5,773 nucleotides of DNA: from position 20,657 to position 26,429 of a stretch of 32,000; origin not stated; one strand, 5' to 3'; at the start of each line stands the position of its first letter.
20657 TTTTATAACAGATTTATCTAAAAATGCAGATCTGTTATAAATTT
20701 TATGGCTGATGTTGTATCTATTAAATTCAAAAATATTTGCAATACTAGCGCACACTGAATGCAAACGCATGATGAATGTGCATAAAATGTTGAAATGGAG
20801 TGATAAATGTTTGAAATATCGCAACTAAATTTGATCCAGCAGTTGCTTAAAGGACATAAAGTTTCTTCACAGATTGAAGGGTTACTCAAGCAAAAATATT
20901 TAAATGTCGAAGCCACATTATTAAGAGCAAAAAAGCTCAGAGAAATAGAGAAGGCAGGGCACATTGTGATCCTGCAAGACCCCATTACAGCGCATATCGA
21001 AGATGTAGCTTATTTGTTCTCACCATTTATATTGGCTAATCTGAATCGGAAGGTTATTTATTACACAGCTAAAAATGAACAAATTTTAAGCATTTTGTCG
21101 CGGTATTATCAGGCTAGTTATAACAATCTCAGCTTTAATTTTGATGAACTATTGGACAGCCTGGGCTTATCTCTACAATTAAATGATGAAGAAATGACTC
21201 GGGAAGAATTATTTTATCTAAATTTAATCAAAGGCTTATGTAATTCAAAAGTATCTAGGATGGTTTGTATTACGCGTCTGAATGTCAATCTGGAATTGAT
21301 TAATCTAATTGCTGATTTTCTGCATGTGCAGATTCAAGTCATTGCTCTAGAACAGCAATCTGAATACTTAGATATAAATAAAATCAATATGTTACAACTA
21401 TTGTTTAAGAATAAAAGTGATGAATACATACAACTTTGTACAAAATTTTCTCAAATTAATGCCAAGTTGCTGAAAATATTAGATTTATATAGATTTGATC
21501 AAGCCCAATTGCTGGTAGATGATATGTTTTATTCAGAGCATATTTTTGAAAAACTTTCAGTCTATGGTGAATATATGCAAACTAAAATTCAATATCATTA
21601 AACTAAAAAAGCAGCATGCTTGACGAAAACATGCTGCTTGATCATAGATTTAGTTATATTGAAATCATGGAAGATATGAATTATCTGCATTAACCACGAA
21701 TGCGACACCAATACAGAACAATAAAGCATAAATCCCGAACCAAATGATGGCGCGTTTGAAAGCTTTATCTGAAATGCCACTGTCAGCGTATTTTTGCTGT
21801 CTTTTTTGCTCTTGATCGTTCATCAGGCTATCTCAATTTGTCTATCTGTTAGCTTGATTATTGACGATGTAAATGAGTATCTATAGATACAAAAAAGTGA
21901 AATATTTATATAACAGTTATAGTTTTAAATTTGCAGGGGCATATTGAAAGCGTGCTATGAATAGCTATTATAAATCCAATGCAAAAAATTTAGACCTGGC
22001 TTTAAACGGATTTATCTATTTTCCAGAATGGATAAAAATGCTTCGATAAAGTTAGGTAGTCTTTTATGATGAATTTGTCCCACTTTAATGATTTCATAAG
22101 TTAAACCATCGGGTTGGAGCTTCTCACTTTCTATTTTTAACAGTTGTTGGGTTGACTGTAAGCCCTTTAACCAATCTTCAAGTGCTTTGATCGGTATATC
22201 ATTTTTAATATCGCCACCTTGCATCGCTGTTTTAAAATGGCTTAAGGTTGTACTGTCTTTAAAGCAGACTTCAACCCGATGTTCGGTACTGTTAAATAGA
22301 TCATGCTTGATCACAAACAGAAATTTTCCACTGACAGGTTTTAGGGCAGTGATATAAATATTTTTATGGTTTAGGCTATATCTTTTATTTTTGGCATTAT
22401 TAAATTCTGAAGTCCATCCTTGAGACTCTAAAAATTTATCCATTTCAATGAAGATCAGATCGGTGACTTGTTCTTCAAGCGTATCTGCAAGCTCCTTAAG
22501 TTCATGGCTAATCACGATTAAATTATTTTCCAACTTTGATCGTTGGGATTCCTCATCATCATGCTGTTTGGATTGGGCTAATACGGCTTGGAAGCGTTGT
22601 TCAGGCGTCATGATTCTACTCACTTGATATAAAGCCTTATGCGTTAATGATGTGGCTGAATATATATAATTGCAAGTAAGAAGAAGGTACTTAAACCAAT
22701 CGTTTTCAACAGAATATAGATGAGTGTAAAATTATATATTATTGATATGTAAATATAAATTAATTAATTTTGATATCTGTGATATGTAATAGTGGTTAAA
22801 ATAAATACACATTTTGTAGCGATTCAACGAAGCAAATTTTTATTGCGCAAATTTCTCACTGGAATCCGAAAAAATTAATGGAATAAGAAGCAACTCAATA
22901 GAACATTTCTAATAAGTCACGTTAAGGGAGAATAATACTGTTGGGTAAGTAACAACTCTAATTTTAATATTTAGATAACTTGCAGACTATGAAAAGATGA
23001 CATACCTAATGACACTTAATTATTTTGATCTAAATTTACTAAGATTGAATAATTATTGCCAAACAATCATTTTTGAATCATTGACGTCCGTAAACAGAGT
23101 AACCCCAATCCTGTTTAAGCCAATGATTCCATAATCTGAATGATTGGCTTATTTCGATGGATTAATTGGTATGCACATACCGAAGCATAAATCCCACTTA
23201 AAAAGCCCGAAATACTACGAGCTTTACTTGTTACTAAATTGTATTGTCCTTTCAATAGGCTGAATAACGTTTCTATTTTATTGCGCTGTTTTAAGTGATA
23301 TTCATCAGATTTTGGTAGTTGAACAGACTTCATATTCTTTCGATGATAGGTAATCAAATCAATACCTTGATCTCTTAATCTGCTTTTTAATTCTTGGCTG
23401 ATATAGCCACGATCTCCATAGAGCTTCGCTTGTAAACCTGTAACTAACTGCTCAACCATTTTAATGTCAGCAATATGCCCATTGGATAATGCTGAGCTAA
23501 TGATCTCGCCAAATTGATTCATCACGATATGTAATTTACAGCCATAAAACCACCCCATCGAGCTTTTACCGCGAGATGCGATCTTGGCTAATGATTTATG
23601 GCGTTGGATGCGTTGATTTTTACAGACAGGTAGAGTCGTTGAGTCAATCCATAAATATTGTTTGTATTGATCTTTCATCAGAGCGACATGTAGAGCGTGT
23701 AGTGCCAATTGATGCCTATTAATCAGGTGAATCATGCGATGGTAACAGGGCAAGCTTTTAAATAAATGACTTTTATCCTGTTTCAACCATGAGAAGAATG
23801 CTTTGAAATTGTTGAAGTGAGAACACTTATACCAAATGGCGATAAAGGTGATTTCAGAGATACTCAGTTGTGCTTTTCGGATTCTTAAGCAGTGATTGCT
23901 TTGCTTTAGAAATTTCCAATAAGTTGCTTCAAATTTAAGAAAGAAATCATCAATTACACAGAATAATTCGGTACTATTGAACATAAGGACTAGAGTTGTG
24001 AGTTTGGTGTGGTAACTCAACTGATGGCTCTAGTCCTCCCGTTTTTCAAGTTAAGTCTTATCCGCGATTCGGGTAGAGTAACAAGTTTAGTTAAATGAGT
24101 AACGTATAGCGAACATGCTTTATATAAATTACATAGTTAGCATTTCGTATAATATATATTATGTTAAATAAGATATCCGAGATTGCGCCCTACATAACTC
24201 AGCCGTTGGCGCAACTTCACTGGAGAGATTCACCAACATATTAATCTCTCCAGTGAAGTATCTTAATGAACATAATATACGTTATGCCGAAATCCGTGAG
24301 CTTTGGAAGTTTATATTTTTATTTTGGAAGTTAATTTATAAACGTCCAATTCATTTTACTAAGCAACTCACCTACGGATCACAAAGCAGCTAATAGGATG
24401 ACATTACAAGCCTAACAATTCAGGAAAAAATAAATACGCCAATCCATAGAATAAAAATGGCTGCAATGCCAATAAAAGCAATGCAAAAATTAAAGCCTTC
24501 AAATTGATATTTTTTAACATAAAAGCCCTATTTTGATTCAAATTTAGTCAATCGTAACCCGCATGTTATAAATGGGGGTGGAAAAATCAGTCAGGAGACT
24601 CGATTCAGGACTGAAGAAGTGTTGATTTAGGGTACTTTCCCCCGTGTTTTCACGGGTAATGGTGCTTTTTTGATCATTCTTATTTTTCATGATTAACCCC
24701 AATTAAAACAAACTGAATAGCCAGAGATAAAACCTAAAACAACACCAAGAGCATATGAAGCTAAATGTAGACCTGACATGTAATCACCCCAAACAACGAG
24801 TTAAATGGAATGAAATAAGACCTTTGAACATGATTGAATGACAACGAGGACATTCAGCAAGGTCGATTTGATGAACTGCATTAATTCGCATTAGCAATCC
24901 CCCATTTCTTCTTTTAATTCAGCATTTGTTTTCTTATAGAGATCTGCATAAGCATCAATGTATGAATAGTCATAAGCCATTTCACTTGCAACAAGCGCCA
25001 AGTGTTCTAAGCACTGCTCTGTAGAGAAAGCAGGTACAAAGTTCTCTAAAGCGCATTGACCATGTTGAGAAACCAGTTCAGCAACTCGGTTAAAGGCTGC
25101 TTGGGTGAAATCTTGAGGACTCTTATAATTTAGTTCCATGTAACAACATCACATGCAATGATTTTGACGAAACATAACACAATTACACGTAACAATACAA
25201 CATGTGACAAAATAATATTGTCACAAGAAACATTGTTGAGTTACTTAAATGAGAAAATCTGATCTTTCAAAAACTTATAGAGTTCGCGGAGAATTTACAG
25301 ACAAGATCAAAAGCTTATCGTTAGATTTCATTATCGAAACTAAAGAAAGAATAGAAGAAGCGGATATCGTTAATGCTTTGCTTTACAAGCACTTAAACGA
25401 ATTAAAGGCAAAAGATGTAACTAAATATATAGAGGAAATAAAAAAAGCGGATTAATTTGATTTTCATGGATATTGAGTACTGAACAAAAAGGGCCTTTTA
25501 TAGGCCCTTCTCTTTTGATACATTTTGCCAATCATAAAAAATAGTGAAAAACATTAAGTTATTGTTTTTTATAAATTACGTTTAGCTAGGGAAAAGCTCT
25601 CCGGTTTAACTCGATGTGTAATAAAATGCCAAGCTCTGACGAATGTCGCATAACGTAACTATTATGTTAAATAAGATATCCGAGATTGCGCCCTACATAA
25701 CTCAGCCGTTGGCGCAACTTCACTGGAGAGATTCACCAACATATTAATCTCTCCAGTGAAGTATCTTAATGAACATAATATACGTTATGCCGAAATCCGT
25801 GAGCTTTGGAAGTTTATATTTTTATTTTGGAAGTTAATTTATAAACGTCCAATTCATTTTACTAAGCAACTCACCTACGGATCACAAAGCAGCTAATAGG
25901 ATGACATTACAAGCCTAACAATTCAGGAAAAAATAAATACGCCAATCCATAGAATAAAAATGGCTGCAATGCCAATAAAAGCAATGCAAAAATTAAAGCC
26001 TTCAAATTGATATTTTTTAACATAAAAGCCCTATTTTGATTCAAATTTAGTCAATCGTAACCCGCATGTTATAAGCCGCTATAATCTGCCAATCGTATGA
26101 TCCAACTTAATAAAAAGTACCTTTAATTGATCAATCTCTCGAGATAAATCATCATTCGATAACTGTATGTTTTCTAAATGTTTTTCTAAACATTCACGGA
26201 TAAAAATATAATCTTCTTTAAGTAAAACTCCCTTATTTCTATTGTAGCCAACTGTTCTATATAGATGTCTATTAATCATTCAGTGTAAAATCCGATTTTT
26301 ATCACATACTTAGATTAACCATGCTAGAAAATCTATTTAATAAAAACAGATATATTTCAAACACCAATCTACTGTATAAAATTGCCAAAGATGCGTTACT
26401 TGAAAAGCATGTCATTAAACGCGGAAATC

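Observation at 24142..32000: Integrase-less filamentous prophage array sitting in the chromosomal dif site (XerCD-exploiting IMEX)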

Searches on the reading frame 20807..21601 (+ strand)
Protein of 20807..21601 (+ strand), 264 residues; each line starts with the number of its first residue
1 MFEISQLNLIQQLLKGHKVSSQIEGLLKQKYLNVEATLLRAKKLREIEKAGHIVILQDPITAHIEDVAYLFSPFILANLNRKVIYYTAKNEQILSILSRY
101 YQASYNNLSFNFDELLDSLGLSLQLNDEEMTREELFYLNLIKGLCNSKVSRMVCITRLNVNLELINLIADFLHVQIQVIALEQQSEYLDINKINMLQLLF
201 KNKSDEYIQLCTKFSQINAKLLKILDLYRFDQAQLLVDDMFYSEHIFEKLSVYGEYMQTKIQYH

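Call 21: find_encoding_contigs(protein=window:20807-21601:+, flank=10000, max_places=10)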
Protein window:20807-21601:+ (264 aa): 1 contig read that carries it; 1 place shown.
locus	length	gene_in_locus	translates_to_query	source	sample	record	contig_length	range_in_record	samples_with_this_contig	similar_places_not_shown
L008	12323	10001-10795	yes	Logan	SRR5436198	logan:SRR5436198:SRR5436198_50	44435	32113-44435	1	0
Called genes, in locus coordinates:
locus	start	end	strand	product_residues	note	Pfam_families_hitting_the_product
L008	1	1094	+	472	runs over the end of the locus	-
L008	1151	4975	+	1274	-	PF14331:IcmF-related_N, PF06761:IcmF-related, PF21070:IcmF_helical, PF06744:IcmF_C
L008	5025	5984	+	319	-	PF09867:TagF_N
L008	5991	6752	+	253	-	PF00691:OmpA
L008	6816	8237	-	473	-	PF01425:Amidase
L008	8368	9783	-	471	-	PF00392:GntR, PF00155:Aminotran_1_2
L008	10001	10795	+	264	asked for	-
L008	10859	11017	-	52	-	-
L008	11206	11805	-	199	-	-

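Call 40: search_protein_families(library=pfam, proteins=[window:20807-21601:+], max_evalue=1)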
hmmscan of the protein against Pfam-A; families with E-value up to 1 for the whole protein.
window:20807-21601:+ (264 aa): 1 family
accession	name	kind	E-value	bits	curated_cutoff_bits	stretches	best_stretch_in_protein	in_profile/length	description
PF08732.16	HIM1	-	0.021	14.8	28.7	0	117-177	53-115/169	HIM1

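Call 48: find_homologous_proteins(query=window:20807-21601:+, max_evalue=1e-20)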
Query window:20807-21601:+ (264 aa): 212 proteins with E <= 1e-20 among 1373 candidates; the best 120 are listed.
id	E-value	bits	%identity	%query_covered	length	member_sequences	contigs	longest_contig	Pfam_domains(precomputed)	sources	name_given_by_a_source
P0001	1.3e-151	521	95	100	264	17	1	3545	-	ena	-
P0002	1.4e-138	478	85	100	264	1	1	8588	-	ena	-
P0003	1.5e-136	472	86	100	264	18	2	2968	-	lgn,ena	-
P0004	4.8e-136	470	85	100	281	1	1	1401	-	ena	-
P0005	1.1e-134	466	84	100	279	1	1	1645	-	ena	-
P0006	3.5e-133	461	83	100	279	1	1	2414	-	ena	-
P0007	6.0e-133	460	81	100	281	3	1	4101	-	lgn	-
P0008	8.5e-133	459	83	100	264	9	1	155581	-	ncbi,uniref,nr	ncbi:hypothetical protein [Acinetobacter sp. SA01]|uniref:hypothetical protein n=1 Tax=Acinetobacter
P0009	1.9e-132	458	82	100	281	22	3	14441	-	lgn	-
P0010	5.5e-131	454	82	100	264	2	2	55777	-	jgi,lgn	-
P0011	1.7e-130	452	81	100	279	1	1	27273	-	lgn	-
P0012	1.8e-130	452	81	100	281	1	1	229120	-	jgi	-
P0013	1.3e-128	446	80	100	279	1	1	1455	-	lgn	-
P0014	1.4e-128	446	80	100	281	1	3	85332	-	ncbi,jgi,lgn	-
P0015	1.4e-128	446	80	100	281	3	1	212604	-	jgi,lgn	-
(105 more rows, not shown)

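Call 49: find_encoding_contigs(protein=P0008, flank=10000, max_places=3)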
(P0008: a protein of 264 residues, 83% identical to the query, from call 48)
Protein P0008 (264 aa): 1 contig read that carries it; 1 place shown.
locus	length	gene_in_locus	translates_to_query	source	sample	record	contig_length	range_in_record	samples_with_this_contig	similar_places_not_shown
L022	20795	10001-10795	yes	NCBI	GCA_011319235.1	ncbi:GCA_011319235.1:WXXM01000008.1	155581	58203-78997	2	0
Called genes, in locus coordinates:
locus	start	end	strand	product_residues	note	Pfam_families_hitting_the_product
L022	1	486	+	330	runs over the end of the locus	PF06996:T6SS_TssG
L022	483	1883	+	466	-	-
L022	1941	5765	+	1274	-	PF14331:IcmF-related_N, PF06761:IcmF-related, PF21070:IcmF_helical, PF06744:IcmF_C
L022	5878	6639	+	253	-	PF00691:OmpA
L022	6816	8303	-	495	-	PF01425:Amidase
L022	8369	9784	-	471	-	PF00392:GntR, PF00155:Aminotran_1_2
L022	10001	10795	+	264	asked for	-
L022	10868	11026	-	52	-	-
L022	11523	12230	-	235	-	PF00005:ABC_tran, PF13304:AAA_21 (weak)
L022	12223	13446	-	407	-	PF12704:MacB_PCD, PF02687:FtsX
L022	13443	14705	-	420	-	PF25984:BSH_YknX (faint), PF25919:BSH_CusB (faint), PF26077:BSH_Fcp1 (faint), PF25917:BSH_RND (weak), PF25973:BSH_CzcB, PF25954:Beta-barrel_RND_2, PF25989:YknX_C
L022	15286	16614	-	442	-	PF19577:DcaP, PF02530:Porin_2 (faint)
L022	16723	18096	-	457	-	PF00083:Sugar_tr, PF07690:MFS_1, PF06779:MFS_4, PF07690:MFS_1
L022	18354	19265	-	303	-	PF00126:HTH_1, PF03466:LysR_substrate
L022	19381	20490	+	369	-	PF02746:MR_MLE_N, PF13378:MR_MLE_C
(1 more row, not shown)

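Call 50: find_encoding_contigs(protein=P0012, flank=10000, max_places=3)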
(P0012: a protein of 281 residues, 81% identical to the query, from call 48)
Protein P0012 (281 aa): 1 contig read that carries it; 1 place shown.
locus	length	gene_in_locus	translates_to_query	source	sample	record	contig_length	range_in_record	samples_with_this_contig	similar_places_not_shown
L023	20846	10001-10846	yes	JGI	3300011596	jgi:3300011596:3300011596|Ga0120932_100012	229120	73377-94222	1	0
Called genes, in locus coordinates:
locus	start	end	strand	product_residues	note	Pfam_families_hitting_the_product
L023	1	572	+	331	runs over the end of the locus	PF06996:T6SS_TssG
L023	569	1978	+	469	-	-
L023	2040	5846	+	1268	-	PF14331:IcmF-related_N, PF06761:IcmF-related, PF21070:IcmF_helical, PF06744:IcmF_C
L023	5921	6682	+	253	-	PF00691:OmpA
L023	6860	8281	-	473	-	PF01425:Amidase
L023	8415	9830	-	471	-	PF00392:GntR, PF00155:Aminotran_1_2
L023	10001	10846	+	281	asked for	-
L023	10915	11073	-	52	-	-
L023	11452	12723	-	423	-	-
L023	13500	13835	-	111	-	PF01288:HPPK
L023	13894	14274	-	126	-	PF02152:FolB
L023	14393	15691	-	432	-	PF03109:ABC1, PF27536:UbiB_helical (faint), PF01636:APH (faint)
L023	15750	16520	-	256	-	PF00899:ThiF, PF03435:Sacchrp_dh_NADP (weak)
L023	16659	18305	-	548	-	PF00501:AMP-binding, PF13193:AMP-binding_C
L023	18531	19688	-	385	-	PF02771:Acyl-CoA_dh_N, PF02770:Acyl-CoA_dh_M, PF00441:Acyl-CoA_dh_1, PF08028:Acyl-CoA_dh_2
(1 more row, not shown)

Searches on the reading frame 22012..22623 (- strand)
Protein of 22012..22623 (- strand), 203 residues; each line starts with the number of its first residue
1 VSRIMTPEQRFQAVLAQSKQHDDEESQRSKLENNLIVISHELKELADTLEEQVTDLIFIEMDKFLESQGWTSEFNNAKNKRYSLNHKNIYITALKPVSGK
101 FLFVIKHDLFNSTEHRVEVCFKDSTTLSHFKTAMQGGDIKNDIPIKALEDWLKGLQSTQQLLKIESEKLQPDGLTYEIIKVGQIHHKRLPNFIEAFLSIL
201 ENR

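Call 40: search_protein_families(library=pfam, proteins=[window:22012-22623:-], max_evalue=1)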
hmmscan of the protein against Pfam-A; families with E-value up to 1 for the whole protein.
window:22012-22623:- (203 aa): 2 families
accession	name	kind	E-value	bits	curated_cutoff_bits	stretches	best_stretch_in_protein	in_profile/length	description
PF03550.21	LolB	-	0.12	12.8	23.7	1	142-174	79-107/151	Outer membrane lipoprotein LolB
PF08400.16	phage_tail_N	-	0.23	11.9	26.6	1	97-151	54-109/134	Prophage tail fibre N-terminal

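Call 71: search_protein_families(library=phrogs, proteins=[window:22012-22623:-], max_evalue=0.01)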
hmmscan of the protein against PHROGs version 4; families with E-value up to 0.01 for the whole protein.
window:22012-22623:- (203 aa): 0 families

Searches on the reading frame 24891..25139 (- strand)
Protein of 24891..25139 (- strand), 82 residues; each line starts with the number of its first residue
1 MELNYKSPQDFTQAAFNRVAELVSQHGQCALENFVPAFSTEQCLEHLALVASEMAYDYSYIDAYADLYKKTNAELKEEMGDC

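Call 5: search_protein_families(library=phrogs, proteins=[window:24891-25139:-], max_evalue=0.01)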
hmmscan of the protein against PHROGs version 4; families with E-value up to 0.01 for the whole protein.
window:24891-25139:- (82 aa): 1 family
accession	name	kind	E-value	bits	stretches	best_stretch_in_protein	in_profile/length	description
phrog_20873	-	unknown function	6.5e-37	126.5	1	3-82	4-83/83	-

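Call 13: find_encoding_contigs(protein=window:24891-25139:-, flank=10000, max_places=10)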
Protein window:24891-25139:- (82 aa): 1 contig read that carries it; 1 place shown.
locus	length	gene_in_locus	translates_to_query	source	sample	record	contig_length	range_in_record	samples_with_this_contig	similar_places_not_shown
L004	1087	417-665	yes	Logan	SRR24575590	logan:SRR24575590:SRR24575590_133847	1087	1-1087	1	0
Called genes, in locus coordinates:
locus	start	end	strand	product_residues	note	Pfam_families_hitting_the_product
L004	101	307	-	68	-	-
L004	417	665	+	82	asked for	-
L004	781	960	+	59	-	-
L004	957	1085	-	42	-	?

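Call 40: search_protein_families(library=pfam, proteins=[window:24891-25139:-], max_evalue=1)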
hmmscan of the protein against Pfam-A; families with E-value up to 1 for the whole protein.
window:24891-25139:- (82 aa): 0 families

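Call 70: search_solved_structures(query=window:24891-25139:-, max_evalue=1)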
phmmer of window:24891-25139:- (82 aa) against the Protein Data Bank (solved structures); distinct sequences matched with E-value up to 1: 0.

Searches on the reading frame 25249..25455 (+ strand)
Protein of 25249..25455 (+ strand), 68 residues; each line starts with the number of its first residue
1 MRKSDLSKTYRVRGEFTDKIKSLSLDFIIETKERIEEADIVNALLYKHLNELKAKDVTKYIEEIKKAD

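Call 40: search_protein_families(library=pfam, proteins=[window:25249-25455:+], max_evalue=1)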
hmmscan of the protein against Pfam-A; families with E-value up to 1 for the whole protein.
window:25249-25455:+ (68 aa): 0 families

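Call 71: search_protein_families(library=phrogs, proteins=[window:25249-25455:+], max_evalue=0.01)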
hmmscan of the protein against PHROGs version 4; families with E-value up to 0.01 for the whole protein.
window:25249-25455:+ (68 aa): 1 family
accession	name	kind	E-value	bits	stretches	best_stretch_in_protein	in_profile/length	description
phrog_5219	-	unknown function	4.7e-22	78.7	1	6-68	1-63/63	-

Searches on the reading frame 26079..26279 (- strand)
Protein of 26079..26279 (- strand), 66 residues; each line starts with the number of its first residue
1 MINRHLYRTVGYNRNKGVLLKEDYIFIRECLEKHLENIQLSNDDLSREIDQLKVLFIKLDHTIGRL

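Call 4: search_protein_families(library=pfam, proteins=[window:26079-26279:-], max_evalue=0.01)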
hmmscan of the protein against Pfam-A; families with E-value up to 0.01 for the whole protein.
window:26079-26279:- (66 aa): 0 families

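Call 5: search_protein_families(library=phrogs, proteins=[window:26079-26279:-], max_evalue=0.01)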
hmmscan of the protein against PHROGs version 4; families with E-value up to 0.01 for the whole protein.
window:26079-26279:- (66 aa): 1 family
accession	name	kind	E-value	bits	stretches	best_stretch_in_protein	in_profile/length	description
phrog_13740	-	unknown function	1.6e-14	54.8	1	11-65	2-56/68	-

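Call 40: search_protein_families(library=pfam, proteins=[window:26079-26279:-], max_evalue=1)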
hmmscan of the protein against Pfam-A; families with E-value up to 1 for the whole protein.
window:26079-26279:- (66 aa): 1 family
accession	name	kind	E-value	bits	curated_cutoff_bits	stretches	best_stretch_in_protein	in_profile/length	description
PF04384.18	Fe-S_assembly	-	0.24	12.5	25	0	29-40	46-57/64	Iron-sulphur cluster assembly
